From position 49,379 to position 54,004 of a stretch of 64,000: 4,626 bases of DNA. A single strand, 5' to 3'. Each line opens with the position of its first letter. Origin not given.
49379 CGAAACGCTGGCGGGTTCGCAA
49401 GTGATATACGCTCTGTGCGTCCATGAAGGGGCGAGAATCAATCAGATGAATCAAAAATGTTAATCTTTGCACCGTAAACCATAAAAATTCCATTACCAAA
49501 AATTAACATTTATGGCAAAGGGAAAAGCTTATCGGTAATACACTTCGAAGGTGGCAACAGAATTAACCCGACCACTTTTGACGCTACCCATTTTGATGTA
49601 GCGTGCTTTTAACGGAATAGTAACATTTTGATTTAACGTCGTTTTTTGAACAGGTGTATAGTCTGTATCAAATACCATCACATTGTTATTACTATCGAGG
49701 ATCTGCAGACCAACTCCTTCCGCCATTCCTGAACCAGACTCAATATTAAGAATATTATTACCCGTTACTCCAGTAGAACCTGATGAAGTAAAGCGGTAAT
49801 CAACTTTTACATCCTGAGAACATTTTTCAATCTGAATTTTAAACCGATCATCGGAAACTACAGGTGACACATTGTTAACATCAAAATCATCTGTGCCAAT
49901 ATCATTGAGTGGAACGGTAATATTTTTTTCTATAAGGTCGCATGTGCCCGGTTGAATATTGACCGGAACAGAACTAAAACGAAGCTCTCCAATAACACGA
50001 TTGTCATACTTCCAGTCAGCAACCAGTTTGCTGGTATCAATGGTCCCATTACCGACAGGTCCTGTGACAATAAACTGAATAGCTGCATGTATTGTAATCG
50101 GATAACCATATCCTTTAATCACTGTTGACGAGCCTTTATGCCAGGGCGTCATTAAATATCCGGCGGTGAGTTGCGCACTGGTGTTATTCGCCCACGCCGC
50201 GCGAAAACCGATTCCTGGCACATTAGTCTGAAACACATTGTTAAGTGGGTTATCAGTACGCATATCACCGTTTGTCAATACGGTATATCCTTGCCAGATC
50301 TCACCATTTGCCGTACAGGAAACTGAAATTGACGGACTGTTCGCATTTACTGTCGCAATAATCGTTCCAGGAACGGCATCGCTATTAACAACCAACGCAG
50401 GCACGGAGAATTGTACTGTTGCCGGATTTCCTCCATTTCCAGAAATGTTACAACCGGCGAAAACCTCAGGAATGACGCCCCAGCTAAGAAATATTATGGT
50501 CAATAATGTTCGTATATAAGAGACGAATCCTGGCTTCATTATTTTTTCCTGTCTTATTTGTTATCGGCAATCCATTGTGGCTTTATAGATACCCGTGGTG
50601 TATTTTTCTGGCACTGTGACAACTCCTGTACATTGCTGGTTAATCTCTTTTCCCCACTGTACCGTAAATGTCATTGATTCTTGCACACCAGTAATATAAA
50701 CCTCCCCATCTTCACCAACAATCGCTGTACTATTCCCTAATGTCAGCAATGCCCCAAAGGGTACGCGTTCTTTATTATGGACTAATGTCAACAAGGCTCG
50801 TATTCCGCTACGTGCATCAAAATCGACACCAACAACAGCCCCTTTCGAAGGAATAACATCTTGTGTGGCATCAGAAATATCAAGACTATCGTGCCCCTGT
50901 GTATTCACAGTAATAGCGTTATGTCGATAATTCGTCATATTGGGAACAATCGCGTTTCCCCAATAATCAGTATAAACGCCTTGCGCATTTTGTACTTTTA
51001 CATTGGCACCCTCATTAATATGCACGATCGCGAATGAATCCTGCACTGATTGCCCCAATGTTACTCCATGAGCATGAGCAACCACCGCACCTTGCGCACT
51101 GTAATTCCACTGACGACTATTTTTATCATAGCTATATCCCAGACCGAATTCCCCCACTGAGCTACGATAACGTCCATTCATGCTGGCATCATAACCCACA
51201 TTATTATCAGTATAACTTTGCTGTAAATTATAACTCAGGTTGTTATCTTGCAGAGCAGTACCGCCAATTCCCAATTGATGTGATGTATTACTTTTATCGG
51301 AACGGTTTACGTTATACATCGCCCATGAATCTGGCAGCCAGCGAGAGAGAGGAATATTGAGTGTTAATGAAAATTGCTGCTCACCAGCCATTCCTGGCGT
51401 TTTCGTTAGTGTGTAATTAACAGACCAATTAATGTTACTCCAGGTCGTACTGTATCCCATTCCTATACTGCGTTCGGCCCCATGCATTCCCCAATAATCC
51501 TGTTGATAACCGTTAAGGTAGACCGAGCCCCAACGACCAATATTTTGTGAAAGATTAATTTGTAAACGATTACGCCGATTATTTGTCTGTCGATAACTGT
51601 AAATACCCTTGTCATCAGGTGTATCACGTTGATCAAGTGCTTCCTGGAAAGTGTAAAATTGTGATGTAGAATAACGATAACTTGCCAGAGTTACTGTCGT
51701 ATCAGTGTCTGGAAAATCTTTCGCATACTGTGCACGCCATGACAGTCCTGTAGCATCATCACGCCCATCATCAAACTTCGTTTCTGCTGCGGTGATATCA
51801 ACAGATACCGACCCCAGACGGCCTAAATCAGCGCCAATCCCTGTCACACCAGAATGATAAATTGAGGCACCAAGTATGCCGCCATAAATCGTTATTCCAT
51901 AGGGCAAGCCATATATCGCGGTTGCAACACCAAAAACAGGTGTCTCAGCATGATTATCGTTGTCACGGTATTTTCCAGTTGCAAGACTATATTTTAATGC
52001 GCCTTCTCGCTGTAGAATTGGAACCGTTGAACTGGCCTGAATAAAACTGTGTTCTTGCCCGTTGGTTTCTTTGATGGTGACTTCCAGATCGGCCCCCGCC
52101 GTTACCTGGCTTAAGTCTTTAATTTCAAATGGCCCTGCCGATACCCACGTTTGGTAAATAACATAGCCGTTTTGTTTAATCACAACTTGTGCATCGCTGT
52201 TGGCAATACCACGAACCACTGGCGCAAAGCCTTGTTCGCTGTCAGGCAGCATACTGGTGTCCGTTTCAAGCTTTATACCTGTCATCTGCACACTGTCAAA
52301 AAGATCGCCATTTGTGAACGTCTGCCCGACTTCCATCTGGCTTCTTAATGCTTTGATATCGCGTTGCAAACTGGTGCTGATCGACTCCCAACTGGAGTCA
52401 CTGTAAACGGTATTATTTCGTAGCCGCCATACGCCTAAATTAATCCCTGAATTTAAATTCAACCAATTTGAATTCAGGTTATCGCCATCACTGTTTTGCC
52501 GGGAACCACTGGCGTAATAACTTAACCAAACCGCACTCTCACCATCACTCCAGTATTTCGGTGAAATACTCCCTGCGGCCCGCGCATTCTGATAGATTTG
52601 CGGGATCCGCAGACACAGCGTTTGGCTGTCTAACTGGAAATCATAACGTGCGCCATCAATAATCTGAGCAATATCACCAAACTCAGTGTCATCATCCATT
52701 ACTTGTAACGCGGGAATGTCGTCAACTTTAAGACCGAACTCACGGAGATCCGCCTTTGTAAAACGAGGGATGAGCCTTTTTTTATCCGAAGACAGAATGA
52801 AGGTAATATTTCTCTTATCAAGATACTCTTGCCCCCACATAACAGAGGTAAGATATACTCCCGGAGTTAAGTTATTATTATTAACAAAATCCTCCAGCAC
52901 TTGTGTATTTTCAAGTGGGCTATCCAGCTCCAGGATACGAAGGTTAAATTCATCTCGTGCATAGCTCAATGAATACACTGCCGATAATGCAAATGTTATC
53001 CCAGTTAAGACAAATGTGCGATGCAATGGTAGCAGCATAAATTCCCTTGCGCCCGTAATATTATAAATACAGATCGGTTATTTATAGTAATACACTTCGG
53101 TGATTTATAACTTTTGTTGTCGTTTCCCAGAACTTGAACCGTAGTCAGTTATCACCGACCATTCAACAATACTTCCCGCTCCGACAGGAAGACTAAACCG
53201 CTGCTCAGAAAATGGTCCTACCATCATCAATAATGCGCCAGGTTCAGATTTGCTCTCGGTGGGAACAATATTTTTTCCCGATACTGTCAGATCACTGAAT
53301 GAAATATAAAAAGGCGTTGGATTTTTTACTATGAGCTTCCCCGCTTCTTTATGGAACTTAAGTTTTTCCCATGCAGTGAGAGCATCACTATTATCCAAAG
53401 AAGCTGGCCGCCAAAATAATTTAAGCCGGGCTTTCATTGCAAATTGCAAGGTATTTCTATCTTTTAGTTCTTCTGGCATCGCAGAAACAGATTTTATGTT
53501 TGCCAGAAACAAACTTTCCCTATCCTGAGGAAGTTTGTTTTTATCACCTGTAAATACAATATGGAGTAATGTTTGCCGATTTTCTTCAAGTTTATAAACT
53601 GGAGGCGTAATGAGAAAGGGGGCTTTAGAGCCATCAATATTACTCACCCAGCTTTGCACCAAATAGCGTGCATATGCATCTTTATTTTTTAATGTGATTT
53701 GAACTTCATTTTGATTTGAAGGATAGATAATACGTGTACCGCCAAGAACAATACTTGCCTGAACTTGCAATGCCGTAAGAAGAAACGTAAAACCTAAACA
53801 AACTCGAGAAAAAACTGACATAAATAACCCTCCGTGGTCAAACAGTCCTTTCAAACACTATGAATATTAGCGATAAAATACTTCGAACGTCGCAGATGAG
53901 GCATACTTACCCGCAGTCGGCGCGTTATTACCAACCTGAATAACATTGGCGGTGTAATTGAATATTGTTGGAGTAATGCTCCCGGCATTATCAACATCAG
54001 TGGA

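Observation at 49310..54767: AT-rich four-gene chaperone-usher fimbrial islet between fhuA and mrcB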

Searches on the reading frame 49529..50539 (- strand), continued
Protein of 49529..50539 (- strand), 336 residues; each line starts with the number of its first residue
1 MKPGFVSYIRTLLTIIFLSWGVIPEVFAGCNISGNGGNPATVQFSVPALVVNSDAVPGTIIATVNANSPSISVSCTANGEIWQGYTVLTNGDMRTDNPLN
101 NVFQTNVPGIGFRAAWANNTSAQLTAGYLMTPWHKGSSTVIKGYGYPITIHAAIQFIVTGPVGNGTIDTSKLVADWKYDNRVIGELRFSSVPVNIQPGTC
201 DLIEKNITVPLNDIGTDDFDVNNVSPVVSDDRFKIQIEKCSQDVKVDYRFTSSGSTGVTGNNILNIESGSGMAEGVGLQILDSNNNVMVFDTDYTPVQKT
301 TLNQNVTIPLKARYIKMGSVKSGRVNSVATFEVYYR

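Call 58: find_encoding_contigs(protein=P0023, flank=6000, max_places=2)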
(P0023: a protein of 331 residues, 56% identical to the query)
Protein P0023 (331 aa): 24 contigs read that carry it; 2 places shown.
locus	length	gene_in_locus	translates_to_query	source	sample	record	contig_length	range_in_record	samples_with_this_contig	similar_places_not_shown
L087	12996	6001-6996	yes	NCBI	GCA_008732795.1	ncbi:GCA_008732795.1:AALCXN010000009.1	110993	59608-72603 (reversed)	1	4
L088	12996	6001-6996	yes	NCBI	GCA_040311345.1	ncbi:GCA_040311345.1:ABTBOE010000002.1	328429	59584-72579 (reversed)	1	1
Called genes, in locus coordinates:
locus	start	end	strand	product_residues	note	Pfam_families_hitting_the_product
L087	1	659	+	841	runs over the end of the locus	PF14812:PBP1_TM, PF14814:UB2H, PF00912:Transgly, PF00905:Transpeptidase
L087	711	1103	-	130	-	-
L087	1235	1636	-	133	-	PF13006:Nterm_IS4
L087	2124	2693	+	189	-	PF00419:Fimbrial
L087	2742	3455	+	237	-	PF00345:PapD_N, PF02753:PapD_C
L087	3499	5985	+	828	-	PF13954:PapC_N, PF00577:Usher, PF13953:PapC_C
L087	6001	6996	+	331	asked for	PF00419:Fimbrial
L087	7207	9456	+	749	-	PF07715:Plug, PF00593:TonB_dep_Rec_b-barrel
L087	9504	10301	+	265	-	PF00005:ABC_tran, PF02463:SMC_N (faint), PF13304:AAA_21 (faint)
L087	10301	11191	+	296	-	PF01497:Peripla_BP_2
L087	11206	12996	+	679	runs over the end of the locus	PF01032:FecCD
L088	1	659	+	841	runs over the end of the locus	PF14812:PBP1_TM, PF14814:UB2H, PF00912:Transgly, PF00905:Transpeptidase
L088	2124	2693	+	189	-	PF00419:Fimbrial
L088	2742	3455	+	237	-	PF00345:PapD_N, PF02753:PapD_C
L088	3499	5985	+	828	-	PF13954:PapC_N, PF00577:Usher, PF13953:PapC_C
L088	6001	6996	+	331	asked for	PF00419:Fimbrial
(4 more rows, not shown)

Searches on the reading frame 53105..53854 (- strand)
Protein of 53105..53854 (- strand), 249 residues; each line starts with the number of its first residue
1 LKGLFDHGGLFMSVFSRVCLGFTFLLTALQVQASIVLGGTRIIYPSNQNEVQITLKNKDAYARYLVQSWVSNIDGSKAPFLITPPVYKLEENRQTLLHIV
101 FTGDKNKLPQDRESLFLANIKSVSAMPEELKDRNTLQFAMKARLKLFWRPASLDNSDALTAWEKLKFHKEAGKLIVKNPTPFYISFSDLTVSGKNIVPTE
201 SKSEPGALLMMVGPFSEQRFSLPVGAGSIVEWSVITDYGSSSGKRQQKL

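Call 4: search_protein_families(proteins=[window:53105-53854:-], library=ncbifam, max_evalue=0.001)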
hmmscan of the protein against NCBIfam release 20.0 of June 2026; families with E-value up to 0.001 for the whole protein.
window:53105-53854:- (249 aa): 20 families
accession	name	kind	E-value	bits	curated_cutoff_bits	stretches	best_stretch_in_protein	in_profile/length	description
NF011823.0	PRK15295.1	equivalog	2.5e-46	157.8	309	1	23-244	10-222/227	fimbrial assembly chaperone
NF011755.1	PRK15208.1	exception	1.8e-44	151.8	360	1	23-242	7-217/225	long polar fimbrial biogenesis chaperone LpfB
NF011818.0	PRK15290.1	equivalog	4.7e-43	147.3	317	1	13-243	18-237/243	fimbrial chaperone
NF011742.0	PRK15195.1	equivalog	1.2e-42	145.7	327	1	23-246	13-226/230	type 1 fimbria chaperone FimC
NF007398.0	PRK09926.1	equivalog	6e-38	130.8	285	1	22-242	14-240/246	fimbrial chaperone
NF011827.0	PRK15299.1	equivalog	6e-37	127.2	375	1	18-247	7-225/227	fimbrial chaperone protein StiB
NF011735.0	PRK15188.1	equivalog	2.8e-33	115.1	365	1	22-200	15-192/228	fimbrial chaperone protein BcfB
NF011758.0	PRK15211.1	equivalog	1.5e-30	106.1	248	1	23-241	13-224/230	fimbrial chaperone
NF011790.0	PRK15254.1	equivalog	1.7e-30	106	370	1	32-190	23-180/247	fimbrial chaperone protein StdC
NF011770.1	PRK15224.1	exception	3.3e-29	102.1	475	1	33-242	37-238/246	pili assembly chaperone SafB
NF011764.0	PRK15218.1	equivalog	1.4e-26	93.2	372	1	27-192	12-179/226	fimbrial assembly chaperone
NF011785.1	PRK15249.1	exception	1.6e-26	93.3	550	1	24-223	16-220/253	fimbrial biogenesis chaperone StbB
NF008483.0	PRK11385.1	equivalog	7.8e-26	90.7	357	1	24-249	17-235/236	fimbrial chaperone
NF011805.0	PRK15274.1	equivalog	7.9e-25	87.7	417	1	15-189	7-183/257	putative periplasmic fimbrial chaperone protein SteC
NF011789.1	PRK15253.1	exception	2.5e-24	85.9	500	1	28-240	13-218/227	fimbrial biogenesis chaperone StcB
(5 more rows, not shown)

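Call 53: profile_search(protein=window:53105-53821:-)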
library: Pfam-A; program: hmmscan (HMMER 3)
A. the first sequence (238 residues): domains with independent E <= 10: 2; with E <= 0.001: 2
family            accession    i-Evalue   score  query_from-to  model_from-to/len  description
PapD_N            PF00345.26    1.2e-33   116.3      24-142         2-125/126  Pili and flagellar-assembly chaperone, PapD N-terminal domain
PapD_C            PF02753.23    9.8e-15    55.0     165-229         1-60/63  Pili assembly chaperone PapD, C-terminal domain
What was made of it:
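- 53105..53821 (-): ushB, periplasmic PapD/FimC-like chaperone (238 aa from the ATG; an upstream in-frame TTG at 53854 would give 249 aa). Pfam PapD_N E = 1e-33 and PapD_C E = 1e-14 (call 53).
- On Classical chaperone-usher fimbrial operon: PapD_N plus PapD_C (call 53).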

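Call 56: search_solved_structures(query=window:53105-53821:-, max_evalue=1e-10, show_alignments=2)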
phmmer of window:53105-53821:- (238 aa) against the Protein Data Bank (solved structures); distinct sequences matched with E-value up to 1e-10: 28.
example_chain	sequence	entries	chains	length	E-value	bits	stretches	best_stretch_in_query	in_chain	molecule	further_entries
6e14_C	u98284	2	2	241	2.1e-42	148.3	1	9-233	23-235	Chaperone protein FimC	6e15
1qun_A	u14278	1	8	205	4e-41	144.1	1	24-233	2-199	PAPD-LIKE CHAPERONE FIMC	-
1kiu_A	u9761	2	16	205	4e-41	144.1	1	24-233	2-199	CHAPERONE PROTEIN FimC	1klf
3rfz_C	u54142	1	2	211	4.4e-41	144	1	24-233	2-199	Chaperone protein fimC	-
9bog_C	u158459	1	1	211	4.4e-41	143.9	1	24-233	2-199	Type 1 fimbria chaperone FimC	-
9fw9_C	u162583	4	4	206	2.2e-40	141.6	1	24-233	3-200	Chaperone protein FimC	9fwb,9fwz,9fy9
9fx8_C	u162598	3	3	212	2.5e-40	141.5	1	24-233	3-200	Chaperone protein FimC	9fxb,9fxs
1bf8_A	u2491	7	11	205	2.8e-40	141.4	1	24-233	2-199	CHAPERONE PROTEIN FIMC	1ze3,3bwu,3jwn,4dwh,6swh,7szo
3sqb_A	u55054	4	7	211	3.1e-40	141.2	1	24-233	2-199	Chaperone protein fimC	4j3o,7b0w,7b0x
1l4i_A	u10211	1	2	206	2.1e-36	128.6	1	24-188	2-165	SfaE PROTEIN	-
7lhg_D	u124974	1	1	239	2.4e-26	95.8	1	19-209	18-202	Chaperone protein PapD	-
2co6_B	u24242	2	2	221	3.8e-26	95.1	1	22-231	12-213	PUTATIVE FIMBRIAE ASSEMBLY CHAPERONE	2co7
4djm_A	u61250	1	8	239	3.9e-26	95.1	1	23-233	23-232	DraB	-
5ghu_A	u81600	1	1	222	9.9e-26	93.8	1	23-188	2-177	Probable fimbrial chaperone YadV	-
1pdk_A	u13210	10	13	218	2.1e-25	92.7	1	25-209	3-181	PROTEIN (CHAPERONE PROTEIN PAPD) | CHAPERONE PROTEIN PAPD | PERIPLASMID CHAPERONE PAPD PROTEIN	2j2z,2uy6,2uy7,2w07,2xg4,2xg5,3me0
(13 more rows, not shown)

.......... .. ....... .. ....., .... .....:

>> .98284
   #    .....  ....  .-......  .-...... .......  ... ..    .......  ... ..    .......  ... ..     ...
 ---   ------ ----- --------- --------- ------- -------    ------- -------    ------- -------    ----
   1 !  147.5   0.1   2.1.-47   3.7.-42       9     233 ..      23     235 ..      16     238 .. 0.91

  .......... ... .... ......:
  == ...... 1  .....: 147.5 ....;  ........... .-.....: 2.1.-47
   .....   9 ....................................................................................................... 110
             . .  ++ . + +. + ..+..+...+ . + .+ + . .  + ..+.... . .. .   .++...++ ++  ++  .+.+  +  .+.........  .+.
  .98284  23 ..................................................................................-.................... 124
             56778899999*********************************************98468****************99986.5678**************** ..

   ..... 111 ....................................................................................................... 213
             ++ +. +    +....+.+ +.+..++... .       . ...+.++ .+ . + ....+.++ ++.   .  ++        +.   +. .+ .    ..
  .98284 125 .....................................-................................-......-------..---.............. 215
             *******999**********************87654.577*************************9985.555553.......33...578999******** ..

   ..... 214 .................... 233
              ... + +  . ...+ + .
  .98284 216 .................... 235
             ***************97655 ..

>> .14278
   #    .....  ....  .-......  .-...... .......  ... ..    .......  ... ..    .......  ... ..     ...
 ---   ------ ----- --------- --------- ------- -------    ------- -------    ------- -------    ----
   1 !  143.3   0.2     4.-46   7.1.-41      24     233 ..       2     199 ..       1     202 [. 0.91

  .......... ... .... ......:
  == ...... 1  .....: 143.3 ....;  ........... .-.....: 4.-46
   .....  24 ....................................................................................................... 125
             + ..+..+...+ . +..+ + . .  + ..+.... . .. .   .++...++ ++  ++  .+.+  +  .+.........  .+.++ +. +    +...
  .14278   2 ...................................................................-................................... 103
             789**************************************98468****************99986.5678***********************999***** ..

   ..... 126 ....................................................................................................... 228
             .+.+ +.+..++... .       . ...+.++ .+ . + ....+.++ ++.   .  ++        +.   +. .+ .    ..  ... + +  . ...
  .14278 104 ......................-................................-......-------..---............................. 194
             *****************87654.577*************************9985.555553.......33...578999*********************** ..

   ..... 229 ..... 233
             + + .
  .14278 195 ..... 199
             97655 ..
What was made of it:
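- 53105..53821 (-): Matches FimC in the PDB at E = 2e-42, with the conserved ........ Arg, the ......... motif and the RxKLxxRP Lys aligned (call 56).
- On Classical chaperone-usher fimbrial operon: The alignment to FimC shows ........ against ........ and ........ against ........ conserved (call 56).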
